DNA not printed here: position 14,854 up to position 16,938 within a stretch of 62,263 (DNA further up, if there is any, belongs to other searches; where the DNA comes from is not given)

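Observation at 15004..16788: In-frame fusion of FtsA to a complete ribulose-phosphate 3-epimerase domain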

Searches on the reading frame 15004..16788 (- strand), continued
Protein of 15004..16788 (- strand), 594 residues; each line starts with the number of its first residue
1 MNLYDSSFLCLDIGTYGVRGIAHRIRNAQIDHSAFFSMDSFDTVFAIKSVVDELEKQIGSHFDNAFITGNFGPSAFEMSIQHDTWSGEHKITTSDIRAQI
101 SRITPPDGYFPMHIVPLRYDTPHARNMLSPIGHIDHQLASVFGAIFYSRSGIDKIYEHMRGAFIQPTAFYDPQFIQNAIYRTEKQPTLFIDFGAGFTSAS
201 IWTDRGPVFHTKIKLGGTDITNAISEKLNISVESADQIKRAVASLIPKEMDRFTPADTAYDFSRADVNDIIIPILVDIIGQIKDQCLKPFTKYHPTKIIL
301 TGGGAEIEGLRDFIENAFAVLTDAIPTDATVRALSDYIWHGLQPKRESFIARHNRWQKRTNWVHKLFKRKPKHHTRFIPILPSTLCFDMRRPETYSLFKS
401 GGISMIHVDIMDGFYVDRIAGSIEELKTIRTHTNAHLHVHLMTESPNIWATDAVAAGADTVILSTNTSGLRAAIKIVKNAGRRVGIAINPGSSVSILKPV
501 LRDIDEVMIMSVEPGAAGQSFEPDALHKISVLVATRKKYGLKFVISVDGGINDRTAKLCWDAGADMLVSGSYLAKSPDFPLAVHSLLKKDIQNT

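Call 33: find_encoding_contigs(protein=P0288, flank=10000, max_places=2)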
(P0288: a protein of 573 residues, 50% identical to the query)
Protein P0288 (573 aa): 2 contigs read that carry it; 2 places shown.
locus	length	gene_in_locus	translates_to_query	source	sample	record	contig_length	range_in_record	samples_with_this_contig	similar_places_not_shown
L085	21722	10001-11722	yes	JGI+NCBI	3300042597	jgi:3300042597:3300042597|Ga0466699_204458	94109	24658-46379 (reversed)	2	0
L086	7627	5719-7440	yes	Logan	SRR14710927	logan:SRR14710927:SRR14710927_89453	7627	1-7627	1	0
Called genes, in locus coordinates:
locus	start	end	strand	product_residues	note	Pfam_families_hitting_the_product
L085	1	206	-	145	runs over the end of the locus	-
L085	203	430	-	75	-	PF00825:Ribonuclease_P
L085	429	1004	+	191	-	-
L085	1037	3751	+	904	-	PF00521:DNA_topoisoIV, PF03989:DNA_gyraseA_C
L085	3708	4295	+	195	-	PF05656:DUF805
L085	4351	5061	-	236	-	PF00005:ABC_tran, PF02463:SMC_N (faint), PF13304:AAA_21 (faint)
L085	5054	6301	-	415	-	PF12704:MacB_PCD, PF02687:FtsX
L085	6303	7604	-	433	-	-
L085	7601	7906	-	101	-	-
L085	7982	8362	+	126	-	-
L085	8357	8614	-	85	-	-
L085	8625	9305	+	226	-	PF00534:Glycos_transf_1, PF13692:Glyco_trans_1_4 (weak)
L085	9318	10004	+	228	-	PF08478:POTRA_1 (weak), PF03799:FtsQ_DivIB_C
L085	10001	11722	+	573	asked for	PF11104:PilM_2, PF14450:FtsA, PF00834:Ribul_P_3_epim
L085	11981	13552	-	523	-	PF01807:Zn_ribbon_DnaG, PF08275:DNAG_N, PF01751:Toprim, PF13155:Toprim_2, PF13362:Toprim_3 (faint), PF13662:Toprim_4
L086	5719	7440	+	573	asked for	PF11104:PilM_2, PF14450:FtsA, PF00834:Ribul_P_3_epim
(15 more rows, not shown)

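Call 40: find_encoding_contigs(protein=P0286, flank=10000, max_places=2)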
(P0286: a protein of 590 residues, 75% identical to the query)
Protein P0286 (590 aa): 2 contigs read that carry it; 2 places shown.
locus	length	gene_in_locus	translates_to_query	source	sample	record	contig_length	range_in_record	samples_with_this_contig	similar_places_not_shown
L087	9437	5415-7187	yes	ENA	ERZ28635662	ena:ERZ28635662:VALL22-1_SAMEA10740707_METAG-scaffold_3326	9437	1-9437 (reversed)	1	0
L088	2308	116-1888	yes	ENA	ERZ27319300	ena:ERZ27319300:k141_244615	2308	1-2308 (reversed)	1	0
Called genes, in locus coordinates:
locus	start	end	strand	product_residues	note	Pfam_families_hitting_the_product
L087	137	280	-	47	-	-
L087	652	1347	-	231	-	PF00005:ABC_tran, PF02463:SMC_N, PF13304:AAA_21 (faint)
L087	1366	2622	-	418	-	PF12704:MacB_PCD, PF02687:FtsX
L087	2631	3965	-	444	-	-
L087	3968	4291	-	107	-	-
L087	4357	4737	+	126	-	-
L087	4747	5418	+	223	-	PF03799:FtsQ_DivIB_C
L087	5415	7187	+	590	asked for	PF00834:Ribul_P_3_epim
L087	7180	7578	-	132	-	PF02367:TsaE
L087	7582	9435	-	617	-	?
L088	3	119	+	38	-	?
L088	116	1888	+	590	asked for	PF00834:Ribul_P_3_epim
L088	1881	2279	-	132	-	PF02367:TsaE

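Call 43: predict_structure(alignment_id=A2)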
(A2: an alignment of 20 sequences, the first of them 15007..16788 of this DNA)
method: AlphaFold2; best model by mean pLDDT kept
length: 594 residues; sequences in the alignment: 20
mean_pLDDT: 87.1   pTM: 0.59
mean pLDDT of the five models: 87.1, 86.9, 86.5, 85.4, 85.3
residues with pLDDT >= 90: 299; 70-90: 254; 50-70: 29; < 50: 12
segments of 3 or more residues with pLDDT < 50: 368-375, 591-594
pLDDT, mean of each block of 10 residues (from residue 1): 89 90 93 93 94 96 94 92 94 96 94 94 91 96 95 93 95 93 93 90 93 88 91 84 71 75 84 89 93 94 80 89 88 95 90 81 53 55 89 88 89 76 89 91 80 90 79 87 89 84 91 64 88 90 90 90 90 87 82 35
secondary structure, 60 per line:
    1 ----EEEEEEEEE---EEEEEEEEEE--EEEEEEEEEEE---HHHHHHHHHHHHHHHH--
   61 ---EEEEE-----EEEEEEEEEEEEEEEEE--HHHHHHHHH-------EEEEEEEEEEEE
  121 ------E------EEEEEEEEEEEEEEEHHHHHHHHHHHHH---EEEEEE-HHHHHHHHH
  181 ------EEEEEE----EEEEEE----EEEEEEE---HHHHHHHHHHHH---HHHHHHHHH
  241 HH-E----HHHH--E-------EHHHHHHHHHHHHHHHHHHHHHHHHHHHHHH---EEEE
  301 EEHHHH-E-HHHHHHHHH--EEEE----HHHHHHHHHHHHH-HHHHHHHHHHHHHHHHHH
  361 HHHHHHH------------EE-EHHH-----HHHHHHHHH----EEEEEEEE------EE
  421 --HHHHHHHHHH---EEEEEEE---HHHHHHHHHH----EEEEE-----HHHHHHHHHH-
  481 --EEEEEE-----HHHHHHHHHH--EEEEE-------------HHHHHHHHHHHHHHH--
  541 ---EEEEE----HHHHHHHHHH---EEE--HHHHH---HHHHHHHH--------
elements in order: E5-13 E17-26 E29-39 H43-58 E64-68 E74-90 H93-101 E109-120 E134-148 H149-161 E165-170 H172-180 E187-192 E197-202 E207-213 H217-228 H232-242 H249-252 H264-293 E297-302 H303-306 H310-318 E321-324 H329-341 H343-367 H392-400 E405-412 H423-432 E436-442 H446-455 E460-464 H470-479 E483-488 H494-503 E506-510 H524-538 E544-548 H553-562 E566-568 H571-575 H579-586

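Call 48: fold_search(model_id=the predicted structure, library=pdb)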
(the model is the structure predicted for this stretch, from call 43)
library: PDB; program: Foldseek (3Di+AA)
matches with E <= 10: 1829; with E <= 0.001: 877
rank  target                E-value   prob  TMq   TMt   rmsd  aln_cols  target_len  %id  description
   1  3wt0_D                1.5e-23  1.00  0.45  0.67   5.7       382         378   17  Crystal Structure Analysis of Cell Division Protein (released 2015-04-29)
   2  3wt0_C                9.0e-23  1.00  0.45  0.67   5.6       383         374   18  Crystal Structure Analysis of Cell Division Protein (released 2015-04-29)
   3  3wt0_A                1.3e-22  1.00  0.46  0.68   5.5       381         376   18  Crystal Structure Analysis of Cell Division Protein (released 2015-04-29)
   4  1e4g                  1.5e-22  1.00  0.47  0.70   3.8       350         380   16  FtsA (ATP-bound form) from Thermotoga maritima (released 2000-10-18)
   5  3wqt_C                3.0e-22  1.00  0.47  0.73   4.5       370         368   18  Staphylococcus aureus FtsA complexed with AMPPNP (released 2014-10-08)
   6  7q6i_B                3.2e-22  1.00  0.50  0.74   3.9       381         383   17  Vibrio maritimus FtsA 1-396 ATP and FtsN 1-29, bent tetramers in double filament arrangement (released 2022-09-21)
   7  3wqt_A                4.7e-22  1.00  0.45  0.68   5.2       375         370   16  Staphylococcus aureus FtsA complexed with AMPPNP (released 2014-10-08)
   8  7q6f_A                6.2e-22  1.00  0.50  0.75   3.8       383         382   18  Vibrio maritimus FtsA 1-396 ATP, double filament (released 2022-09-21)
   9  3wqu_B                8.8e-22  1.00  0.47  0.71   5.2       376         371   17  Staphylococcus aureus FtsA complexed with ATP (released 2014-10-08)
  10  7q6g                  9.9e-22  1.00  0.48  0.71   4.5       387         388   15  Xenorhabdus poinarii FtsA 1-396 ADP (released 2022-09-21)
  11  4a2a_B                1.6e-21  1.00  0.47  0.71   4.4       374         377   16  Thermotoga maritima FtsA:FtsZ(336-351) (released 2012-04-25)
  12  3wqu_D                2.3e-21  1.00  0.44  0.67   7.3       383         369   18  Staphylococcus aureus FtsA complexed with ATP (released 2014-10-08)
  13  4a2a_A                3.1e-21  1.00  0.46  0.71   4.0       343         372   16  Thermotoga maritima FtsA:FtsZ(336-351) (released 2012-04-25)
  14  7q6i_D                8.6e-21  1.00  0.49  0.77   3.4       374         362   17  Vibrio maritimus FtsA 1-396 ATP and FtsN 1-29, bent tetramers in double filament arrangement (released 2022-09-21)
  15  7q6d                  1.9e-20  1.00  0.49  0.73   4.2       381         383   15  E. coli FtsA 1-405 ATP 3 Ni (released 2022-09-21)
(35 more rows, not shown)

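Call 56: search_protein_families(library=pfam, proteins=[P0134, P0286, P0139, P0135, P0140, P0146, P0142, P0145], max_evalue=0.01)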
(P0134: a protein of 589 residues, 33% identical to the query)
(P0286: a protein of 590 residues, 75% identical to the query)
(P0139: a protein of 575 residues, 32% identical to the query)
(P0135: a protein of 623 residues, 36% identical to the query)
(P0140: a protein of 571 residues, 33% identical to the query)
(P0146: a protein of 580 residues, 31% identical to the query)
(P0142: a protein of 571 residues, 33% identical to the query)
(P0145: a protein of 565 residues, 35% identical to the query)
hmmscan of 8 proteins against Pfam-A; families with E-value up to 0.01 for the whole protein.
P0134 (589 aa): 2 families
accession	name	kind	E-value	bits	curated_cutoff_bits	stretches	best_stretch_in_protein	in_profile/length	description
PF00834.25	Ribul_P_3_epim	-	3.7e-25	88.9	21.1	1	395-574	18-198/198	Ribulose-phosphate 3 epimerase family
PF02491.25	SHS2_FTSA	-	0.00023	21.9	25.4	1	89-137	20-66/79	SHS2 domain inserted in FTSA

P0286 (590 aa): 1 family
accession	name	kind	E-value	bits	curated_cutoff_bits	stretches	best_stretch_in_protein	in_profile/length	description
PF00834.25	Ribul_P_3_epim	-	4.5e-24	85.4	21.1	1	394-573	16-196/198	Ribulose-phosphate 3 epimerase family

P0139 (575 aa): 2 families
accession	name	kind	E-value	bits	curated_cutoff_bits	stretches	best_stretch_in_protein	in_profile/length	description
PF00834.25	Ribul_P_3_epim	-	1e-06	28.8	21.1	1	376-500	9-134/198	Ribulose-phosphate 3 epimerase family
PF06723.19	MreB_Mbl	-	0.0013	18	27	1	252-330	237-311/327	MreB/Mbl protein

P0135 (623 aa): 6 families
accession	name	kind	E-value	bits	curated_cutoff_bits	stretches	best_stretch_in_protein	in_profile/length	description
PF00834.25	Ribul_P_3_epim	-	8e-47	159.6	21.1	1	412-604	2-196/198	Ribulose-phosphate 3 epimerase family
PF14450.12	FtsA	-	5.1e-17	62.8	31.8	1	205-352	2-111/127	Cell division protein FtsA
PF06723.19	MreB_Mbl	-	1.7e-14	53.8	27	1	198-360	142-313/327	MreB/Mbl protein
PF02491.25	SHS2_FTSA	-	2.1e-11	44.4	25.4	1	84-158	4-78/79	SHS2 domain inserted in FTSA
PF11104.14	PilM_2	-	3.2e-09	36.6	27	1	190-257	169-236/340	Type IV pilus assembly protein PilM;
PF00012.26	HSP70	-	0.0007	18.4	20.6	1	248-348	257-354/599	Hsp70 protein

P0140 (571 aa): 5 families
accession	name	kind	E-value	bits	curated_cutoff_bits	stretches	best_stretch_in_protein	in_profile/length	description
PF00834.25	Ribul_P_3_epim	-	7.5e-42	143.4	21.1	1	373-552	17-197/198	Ribulose-phosphate 3 epimerase family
PF14450.12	FtsA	-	2.1e-11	44.7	31.8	1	188-319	2-112/127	Cell division protein FtsA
PF11104.14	PilM_2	-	7.6e-08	32.1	27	1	188-329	184-317/340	Type IV pilus assembly protein PilM;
PF02491.25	SHS2_FTSA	-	1.1e-05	26.1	25.4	1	82-148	11-78/79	SHS2 domain inserted in FTSA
PF06723.19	MreB_Mbl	-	0.00011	21.6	27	0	186-320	147-307/327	MreB/Mbl protein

P0146 (580 aa): 5 families
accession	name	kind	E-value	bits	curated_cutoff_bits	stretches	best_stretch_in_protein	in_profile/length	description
PF00834.25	Ribul_P_3_epim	-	5.8e-40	137.2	21.1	1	375-563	8-196/198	Ribulose-phosphate 3 epimerase family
PF14450.12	FtsA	-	4e-08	34.1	31.8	1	190-319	2-105/127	Cell division protein FtsA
PF11104.14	PilM_2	-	4.1e-05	23.1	27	1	186-312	180-293/340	Type IV pilus assembly protein PilM;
PF02491.25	SHS2_FTSA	-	7.5e-05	23.4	25.4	1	83-147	9-75/79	SHS2 domain inserted in FTSA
PF01884.23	PcrB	-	0.00085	19.3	23.9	0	523-568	171-215/226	PcrB family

P0142 (571 aa): 2 families
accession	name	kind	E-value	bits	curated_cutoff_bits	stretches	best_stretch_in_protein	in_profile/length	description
PF00834.25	Ribul_P_3_epim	-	2.4e-32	112.4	21.1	1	378-551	21-194/198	Ribulose-phosphate 3 epimerase family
PF02491.25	SHS2_FTSA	-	6.6e-08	33.2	25.4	1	76-147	7-78/79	SHS2 domain inserted in FTSA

P0145 (565 aa): 3 families
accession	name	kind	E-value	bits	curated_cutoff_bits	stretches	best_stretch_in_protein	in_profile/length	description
PF00834.25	Ribul_P_3_epim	-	9.3e-34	117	21.1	1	356-547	4-196/198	Ribulose-phosphate 3 epimerase family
PF00107.32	ADH_zinc_N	-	0.0027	18.1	31.8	0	526-562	22-54/129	Zinc-binding dehydrogenase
PF02581.23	TMP-TENI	-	0.0031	17.4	27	1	400-543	45-175/180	Thiamine monophosphate synthase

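Call 57: list_cluster_members(proteins=[P0154, P0156, P0158, P0159, P0160, P0163, P0164, P0165, P0166, P0167])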
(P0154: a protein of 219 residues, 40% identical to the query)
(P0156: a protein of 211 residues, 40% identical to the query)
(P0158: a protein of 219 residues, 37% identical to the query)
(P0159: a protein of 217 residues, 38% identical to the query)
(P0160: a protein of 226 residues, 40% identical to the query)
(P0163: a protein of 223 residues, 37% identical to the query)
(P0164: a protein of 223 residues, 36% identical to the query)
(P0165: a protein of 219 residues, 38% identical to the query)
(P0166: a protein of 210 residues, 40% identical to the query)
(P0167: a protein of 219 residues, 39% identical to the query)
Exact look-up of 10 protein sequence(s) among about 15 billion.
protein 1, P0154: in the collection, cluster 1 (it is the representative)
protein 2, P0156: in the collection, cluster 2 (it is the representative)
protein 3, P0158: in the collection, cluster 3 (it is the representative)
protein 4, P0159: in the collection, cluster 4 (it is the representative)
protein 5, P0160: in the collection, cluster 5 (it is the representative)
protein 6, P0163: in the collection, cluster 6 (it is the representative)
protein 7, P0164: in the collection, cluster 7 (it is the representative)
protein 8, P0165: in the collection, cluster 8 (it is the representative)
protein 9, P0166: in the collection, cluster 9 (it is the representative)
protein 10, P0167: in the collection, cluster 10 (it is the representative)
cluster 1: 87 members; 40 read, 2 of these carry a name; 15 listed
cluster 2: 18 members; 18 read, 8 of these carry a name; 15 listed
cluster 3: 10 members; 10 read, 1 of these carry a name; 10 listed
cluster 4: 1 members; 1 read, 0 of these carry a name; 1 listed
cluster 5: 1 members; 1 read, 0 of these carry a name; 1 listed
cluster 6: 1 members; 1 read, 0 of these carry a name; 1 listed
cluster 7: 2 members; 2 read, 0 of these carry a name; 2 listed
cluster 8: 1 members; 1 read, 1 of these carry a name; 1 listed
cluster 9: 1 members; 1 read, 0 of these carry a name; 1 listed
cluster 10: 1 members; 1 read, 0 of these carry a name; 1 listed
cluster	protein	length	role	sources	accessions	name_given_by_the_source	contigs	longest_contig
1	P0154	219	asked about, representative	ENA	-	-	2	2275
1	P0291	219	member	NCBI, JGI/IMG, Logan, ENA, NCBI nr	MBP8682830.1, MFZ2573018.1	MAG: ribulose-phosphate 3-epimerase [Trichococcus flocculiformis] | ribulose-phosphate 3-epimerase | ribulose-phosphate 3-epimerase [Trichococcus sp.]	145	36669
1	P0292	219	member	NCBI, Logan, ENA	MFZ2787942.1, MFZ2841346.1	MAG: ribulose-phosphate 3-epimerase [Trichococcus flocculiformis]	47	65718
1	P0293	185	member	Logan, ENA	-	-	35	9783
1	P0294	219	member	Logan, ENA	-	-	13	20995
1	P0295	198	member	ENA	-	-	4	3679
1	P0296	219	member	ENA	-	-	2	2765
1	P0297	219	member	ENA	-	-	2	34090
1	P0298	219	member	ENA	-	-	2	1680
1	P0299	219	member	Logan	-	-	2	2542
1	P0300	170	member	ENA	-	-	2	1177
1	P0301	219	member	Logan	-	-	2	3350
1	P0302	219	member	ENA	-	-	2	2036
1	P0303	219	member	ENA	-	-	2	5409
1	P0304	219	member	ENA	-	-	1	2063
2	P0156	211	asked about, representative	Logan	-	-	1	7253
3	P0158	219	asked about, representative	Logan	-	-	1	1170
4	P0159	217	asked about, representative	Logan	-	-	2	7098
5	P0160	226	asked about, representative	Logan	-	-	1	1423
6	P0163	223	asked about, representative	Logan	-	-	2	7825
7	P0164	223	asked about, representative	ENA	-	-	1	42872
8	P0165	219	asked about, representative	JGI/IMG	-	ribulose-phosphate 3-epimerase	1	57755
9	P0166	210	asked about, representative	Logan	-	-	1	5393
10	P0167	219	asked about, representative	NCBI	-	-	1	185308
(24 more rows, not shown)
